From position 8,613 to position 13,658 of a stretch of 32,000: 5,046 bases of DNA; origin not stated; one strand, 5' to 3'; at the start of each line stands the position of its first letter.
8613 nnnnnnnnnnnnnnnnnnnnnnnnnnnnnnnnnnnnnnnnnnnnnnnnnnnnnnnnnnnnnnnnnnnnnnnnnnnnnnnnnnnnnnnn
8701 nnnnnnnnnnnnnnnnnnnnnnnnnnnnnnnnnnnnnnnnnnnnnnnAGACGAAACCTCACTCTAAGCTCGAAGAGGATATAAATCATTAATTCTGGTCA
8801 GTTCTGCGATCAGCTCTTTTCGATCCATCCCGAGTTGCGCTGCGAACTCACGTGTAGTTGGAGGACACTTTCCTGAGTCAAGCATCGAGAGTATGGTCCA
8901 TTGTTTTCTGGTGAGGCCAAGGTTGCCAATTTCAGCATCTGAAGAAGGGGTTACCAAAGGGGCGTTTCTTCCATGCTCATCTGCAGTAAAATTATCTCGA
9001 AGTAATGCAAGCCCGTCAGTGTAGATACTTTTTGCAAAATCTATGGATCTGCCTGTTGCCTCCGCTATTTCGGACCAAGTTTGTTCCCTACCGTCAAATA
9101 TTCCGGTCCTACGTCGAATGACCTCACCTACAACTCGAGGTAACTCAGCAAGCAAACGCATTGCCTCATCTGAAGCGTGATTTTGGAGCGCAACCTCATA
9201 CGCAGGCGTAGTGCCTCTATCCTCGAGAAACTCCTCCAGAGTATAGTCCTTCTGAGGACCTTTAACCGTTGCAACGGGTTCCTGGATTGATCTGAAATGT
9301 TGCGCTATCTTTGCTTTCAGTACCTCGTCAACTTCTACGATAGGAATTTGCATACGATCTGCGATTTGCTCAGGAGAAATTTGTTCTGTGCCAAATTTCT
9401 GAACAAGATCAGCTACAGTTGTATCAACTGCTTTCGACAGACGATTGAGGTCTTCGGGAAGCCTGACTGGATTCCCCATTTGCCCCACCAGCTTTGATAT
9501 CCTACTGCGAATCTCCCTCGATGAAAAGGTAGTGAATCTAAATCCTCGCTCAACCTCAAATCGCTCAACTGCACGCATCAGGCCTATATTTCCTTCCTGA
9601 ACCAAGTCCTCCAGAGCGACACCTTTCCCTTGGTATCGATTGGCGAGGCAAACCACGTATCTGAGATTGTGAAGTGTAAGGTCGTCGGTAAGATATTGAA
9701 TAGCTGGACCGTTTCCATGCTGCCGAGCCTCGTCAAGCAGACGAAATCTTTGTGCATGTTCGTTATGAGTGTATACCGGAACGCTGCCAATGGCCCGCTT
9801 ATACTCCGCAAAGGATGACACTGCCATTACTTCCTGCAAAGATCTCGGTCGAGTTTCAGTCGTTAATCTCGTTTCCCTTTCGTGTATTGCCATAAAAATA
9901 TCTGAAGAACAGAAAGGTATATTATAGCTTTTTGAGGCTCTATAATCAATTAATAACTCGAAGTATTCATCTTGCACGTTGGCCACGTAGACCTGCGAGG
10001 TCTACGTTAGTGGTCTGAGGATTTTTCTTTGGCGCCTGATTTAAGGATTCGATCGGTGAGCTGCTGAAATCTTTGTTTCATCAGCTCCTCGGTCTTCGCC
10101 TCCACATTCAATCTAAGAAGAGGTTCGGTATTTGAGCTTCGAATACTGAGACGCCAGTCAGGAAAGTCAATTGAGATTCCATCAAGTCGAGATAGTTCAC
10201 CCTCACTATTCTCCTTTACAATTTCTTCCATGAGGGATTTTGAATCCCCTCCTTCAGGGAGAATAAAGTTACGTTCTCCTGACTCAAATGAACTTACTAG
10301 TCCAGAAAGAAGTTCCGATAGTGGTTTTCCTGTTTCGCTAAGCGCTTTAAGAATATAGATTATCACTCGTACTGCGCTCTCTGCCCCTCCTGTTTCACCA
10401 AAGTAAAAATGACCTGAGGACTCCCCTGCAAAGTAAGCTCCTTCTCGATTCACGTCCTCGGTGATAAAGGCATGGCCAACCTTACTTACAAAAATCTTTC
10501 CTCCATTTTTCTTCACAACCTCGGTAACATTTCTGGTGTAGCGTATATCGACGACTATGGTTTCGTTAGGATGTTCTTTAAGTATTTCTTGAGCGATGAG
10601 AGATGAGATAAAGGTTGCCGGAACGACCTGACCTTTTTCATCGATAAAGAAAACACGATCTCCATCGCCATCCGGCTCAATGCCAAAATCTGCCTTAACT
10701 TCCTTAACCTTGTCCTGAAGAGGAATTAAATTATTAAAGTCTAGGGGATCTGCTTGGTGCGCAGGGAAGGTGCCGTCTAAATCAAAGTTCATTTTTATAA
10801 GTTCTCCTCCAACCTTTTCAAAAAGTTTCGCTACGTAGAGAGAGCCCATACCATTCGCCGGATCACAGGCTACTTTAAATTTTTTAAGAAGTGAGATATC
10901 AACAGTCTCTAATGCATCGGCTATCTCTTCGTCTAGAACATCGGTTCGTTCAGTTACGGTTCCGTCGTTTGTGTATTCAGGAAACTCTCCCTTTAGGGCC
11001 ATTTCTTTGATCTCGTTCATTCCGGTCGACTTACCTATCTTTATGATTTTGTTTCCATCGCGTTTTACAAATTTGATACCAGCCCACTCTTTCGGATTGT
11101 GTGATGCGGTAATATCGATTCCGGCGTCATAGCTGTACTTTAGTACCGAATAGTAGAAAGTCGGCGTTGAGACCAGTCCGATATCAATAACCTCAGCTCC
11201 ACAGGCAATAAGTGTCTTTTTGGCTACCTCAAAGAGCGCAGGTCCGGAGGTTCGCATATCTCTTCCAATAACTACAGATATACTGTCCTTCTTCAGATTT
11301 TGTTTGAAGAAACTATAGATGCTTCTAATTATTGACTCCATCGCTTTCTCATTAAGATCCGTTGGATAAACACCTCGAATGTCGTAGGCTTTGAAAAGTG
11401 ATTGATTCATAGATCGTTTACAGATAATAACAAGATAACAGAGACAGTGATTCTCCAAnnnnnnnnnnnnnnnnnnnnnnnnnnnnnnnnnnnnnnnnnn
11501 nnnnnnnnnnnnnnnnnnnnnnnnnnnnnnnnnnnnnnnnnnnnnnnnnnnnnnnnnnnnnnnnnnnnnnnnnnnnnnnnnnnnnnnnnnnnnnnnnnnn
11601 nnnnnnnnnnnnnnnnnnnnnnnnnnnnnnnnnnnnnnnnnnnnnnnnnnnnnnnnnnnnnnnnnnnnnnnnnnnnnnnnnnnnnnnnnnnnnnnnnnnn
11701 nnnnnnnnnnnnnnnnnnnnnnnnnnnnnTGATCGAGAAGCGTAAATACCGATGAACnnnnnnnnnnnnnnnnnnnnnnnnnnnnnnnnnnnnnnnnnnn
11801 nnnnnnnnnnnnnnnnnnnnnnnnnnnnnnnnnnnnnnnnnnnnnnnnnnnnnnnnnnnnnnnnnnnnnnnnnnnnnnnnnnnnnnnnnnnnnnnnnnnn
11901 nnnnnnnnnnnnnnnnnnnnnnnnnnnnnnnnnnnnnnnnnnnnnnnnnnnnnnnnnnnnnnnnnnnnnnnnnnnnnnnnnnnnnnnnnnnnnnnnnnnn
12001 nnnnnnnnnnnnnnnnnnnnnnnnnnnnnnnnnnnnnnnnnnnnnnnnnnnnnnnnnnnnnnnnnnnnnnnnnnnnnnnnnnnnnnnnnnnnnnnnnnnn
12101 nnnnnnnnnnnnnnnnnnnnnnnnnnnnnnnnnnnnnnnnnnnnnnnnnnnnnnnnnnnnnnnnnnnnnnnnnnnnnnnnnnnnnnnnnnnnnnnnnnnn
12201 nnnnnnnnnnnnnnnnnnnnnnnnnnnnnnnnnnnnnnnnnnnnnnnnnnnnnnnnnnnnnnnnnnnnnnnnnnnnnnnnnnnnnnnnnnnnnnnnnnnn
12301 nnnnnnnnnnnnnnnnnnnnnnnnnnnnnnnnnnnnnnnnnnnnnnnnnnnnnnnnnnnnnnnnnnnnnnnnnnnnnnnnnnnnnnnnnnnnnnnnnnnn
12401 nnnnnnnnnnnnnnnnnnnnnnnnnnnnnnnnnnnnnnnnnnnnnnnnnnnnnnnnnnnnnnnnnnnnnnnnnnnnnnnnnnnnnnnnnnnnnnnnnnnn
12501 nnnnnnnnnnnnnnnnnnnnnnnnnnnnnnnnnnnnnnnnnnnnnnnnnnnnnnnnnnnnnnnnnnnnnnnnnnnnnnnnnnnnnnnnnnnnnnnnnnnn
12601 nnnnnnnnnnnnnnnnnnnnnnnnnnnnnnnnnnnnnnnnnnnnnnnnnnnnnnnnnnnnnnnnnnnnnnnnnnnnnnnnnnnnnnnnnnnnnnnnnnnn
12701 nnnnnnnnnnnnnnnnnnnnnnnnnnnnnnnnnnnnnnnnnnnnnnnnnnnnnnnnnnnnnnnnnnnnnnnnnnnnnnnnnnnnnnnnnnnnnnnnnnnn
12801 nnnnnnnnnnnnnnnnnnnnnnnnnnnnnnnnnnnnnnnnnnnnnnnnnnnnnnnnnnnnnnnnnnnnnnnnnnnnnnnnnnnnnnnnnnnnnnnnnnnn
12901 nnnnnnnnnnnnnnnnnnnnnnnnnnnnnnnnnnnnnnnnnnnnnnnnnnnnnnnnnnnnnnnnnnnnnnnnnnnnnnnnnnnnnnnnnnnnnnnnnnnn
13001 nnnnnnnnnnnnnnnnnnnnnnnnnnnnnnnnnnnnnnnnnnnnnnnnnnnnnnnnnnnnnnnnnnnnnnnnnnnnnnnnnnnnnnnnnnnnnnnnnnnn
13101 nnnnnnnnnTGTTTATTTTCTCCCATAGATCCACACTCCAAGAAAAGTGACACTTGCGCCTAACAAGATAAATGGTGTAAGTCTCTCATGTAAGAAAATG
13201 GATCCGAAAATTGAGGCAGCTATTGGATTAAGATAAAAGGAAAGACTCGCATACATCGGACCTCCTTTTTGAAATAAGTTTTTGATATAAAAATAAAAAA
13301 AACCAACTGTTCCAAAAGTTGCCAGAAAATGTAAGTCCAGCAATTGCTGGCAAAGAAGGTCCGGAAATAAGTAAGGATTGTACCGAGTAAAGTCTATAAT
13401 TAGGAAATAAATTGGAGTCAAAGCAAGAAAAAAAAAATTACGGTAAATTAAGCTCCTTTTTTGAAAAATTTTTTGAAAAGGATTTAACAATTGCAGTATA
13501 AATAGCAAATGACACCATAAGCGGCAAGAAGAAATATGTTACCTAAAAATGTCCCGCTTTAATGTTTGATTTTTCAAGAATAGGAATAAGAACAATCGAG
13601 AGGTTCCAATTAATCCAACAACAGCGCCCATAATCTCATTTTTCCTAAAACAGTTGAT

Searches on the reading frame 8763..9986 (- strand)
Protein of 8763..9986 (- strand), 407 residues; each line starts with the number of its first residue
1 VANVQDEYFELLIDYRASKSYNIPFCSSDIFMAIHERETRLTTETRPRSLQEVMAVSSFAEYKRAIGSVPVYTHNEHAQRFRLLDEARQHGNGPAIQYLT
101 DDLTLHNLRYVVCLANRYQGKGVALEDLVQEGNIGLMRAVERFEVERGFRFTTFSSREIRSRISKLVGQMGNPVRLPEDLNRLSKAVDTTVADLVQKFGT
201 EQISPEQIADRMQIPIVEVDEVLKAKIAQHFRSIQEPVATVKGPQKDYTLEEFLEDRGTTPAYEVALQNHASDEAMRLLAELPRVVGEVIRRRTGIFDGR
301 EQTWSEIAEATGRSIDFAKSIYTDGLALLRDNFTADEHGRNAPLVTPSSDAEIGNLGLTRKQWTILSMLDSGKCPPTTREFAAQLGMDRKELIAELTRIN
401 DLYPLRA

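Call 57: search_protein_families(library=pfam, proteins=[window:8763-9986:-], max_evalue=0.001)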
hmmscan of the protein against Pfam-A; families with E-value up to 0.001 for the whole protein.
window:8763-9986:- (407 aa): 3 families
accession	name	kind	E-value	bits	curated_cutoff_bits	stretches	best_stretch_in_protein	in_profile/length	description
PF04542.20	Sigma70_r2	-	1.8e-14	53.7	24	1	106-164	4-62/71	Sigma-70 region 2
PF04539.22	Sigma70_r3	-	2.9e-06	27.7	25.3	0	192-262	11-75/78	Sigma-70 region 3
PF04545.22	Sigma70_r4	-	0.0008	19.3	24.1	0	279-330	2-49/50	Sigma-70, region 4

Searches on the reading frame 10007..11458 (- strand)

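Call 57: search_protein_families(library=pfam, proteins=[window:10007-11458:-], max_evalue=0.001)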
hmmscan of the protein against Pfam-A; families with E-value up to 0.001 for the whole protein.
window:10007-11458:- (483 aa): 4 families
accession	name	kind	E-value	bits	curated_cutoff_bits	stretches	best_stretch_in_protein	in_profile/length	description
PF02878.22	PGM_PMM_I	-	5.8e-32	110.7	22.5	1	21-140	3-121/138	Phosphoglucomutase/phosphomannomutase, alpha/beta/alpha domain I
PF02880.22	PGM_PMM_III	-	1.4e-19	70.8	20.7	1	286-388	7-112/115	Phosphoglucomutase/phosphomannomutase, alpha/beta/alpha domain III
PF02879.22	PGM_PMM_II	-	2.3e-19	70.3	29.3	1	185-276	10-103/103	Phosphoglucomutase/phosphomannomutase, alpha/beta/alpha domain II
PF00408.26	PGM_PMM_IV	-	3.6e-08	33.8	23.1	1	424-468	22-66/68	Phosphoglucomutase/phosphomannomutase, C-terminal domain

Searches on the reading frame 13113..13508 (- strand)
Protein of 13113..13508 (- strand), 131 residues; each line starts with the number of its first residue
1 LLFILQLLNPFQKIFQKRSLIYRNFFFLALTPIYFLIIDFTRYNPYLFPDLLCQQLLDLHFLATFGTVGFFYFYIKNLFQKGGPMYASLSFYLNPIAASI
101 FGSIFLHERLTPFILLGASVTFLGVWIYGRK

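Call 58: search_protein_families(library=pfam, proteins=[window:13113-13508:-], max_evalue=0.001)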
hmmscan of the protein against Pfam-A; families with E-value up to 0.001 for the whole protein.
window:13113-13508:- (131 aa): 1 family
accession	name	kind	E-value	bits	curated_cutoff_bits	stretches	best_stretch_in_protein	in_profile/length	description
PF00892.27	EamA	-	7.6e-11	42.9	28.2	1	28-127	39-132/135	EamA-like transporter family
